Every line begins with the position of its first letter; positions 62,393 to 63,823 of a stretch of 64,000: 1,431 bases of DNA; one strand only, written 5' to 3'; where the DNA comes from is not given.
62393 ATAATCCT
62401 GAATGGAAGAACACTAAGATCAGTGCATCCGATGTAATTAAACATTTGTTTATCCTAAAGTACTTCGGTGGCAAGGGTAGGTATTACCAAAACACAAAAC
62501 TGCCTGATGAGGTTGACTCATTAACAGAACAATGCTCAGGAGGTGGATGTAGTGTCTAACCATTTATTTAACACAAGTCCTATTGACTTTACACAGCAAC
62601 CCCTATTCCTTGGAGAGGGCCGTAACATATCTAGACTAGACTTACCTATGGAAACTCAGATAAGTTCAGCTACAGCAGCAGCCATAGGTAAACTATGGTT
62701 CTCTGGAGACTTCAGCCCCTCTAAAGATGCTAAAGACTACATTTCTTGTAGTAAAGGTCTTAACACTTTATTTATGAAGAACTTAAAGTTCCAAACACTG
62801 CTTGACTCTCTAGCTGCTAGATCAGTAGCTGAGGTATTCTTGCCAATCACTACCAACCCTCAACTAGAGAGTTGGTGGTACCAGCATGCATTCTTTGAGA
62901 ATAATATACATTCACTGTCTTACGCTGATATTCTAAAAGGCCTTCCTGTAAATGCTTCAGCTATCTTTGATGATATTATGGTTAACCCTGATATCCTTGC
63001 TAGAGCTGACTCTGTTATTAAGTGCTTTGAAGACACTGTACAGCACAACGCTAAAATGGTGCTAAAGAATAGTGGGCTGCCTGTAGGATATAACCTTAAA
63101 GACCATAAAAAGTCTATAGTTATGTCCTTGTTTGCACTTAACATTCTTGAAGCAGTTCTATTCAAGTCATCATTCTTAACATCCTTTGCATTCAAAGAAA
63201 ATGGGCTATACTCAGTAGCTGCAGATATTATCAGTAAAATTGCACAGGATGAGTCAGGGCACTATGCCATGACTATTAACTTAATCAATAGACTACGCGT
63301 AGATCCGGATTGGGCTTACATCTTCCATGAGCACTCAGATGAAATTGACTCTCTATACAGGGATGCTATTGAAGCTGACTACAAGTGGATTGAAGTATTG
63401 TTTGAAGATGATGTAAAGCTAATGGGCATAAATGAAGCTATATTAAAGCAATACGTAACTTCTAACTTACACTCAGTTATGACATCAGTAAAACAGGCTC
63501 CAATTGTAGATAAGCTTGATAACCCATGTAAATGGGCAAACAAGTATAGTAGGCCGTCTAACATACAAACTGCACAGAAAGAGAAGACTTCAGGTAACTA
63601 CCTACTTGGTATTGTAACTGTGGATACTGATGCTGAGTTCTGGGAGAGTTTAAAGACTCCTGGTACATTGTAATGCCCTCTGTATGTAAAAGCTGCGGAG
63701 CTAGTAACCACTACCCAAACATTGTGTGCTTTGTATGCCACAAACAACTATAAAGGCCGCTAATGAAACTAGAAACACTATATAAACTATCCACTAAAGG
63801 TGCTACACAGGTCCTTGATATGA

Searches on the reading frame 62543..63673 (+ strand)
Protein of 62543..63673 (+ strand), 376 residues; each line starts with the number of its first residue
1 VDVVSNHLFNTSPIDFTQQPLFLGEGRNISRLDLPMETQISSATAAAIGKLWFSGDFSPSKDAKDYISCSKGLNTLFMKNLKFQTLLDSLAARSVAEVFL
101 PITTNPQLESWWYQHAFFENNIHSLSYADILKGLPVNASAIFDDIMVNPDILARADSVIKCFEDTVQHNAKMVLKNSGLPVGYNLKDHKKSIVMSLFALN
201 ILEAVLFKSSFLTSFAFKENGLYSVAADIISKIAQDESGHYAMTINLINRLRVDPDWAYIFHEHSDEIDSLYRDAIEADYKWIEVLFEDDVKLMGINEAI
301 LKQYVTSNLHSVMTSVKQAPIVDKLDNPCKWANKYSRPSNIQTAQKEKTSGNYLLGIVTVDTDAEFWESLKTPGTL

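Call 57: search_protein_families(library=pfam, proteins=[window:62543-63673:+], max_evalue=0.001)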
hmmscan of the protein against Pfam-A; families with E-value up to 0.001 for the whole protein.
window:62543-63673:+ (376 aa): 1 family
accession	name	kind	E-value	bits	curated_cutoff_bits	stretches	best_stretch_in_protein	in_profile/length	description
PF00268.27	Ribonuc_red_sm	-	1.4e-31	110.3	33.6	1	40-320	12-272/281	Ribonucleotide reductase, small chain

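Call 74: find_encoding_contigs(protein=window:62543-63673:+, flank=10000, max_places=1)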
Protein window:62543-63673:+ (376 aa): 6 contigs read that carry it; 1 place shown.
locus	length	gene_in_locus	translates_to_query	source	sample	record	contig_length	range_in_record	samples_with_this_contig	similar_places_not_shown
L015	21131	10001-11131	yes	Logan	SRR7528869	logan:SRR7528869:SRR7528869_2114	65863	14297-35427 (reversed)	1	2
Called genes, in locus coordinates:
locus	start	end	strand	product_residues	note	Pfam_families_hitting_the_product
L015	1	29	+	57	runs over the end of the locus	-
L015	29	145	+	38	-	-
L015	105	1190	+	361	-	PF13671:AAA_33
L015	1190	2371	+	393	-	PF09511:RNA_lig_T4_1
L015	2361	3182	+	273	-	PF12705:PDDEXK_1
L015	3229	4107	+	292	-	PF05265:DUF723, PF10544:T5orf172 (faint), PF05265:DUF723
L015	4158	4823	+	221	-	PF13479:AAA_24 (weak)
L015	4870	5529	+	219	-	-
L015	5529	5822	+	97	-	PF13876:Phage_gp49_66 (faint)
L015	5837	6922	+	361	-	PF09414:RNA_ligase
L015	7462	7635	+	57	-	-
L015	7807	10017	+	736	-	PF00317:Ribonuc_red_lgN (weak), PF02867:Ribonuc_red_lgC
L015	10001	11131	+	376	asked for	PF00268:Ribonuc_red_sm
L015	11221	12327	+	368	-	PF01068:DNA_ligase_A_M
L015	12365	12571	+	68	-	-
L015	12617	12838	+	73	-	-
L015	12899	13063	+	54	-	-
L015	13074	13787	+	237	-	PF00574:CLP_protease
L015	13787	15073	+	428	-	PF13638:PIN_4, PF02562:PhoH, PF13604:AAA_30 (weak)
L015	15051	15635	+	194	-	PF05265:DUF723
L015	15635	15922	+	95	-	-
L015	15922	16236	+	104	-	-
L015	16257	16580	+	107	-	-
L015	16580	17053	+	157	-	-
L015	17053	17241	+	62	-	-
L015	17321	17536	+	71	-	-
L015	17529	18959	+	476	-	PF00580:UvrD-helicase (faint), PF13245:AAA_19 (weak), PF01443:Viral_helicase1 (faint), PF13361:UvrD_C (weak)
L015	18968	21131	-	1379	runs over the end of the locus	-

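Call 75: search_protein_families(library=phrogs, proteins=[L015:18971-21130:-], max_evalue=0.001)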
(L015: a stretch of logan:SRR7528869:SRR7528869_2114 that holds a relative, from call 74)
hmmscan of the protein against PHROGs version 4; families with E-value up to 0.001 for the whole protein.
L015:18971-21130:- (720 aa): 2 families
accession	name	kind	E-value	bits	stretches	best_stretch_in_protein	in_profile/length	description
phrog_2206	-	DNA, RNA and nucleotide metabolism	4.5e-71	240.5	2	344-672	3031-3366/3406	virion RNA polymerase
phrog_19273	-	unknown function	6.4e-17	60.1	1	405-648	4550-4788/4846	-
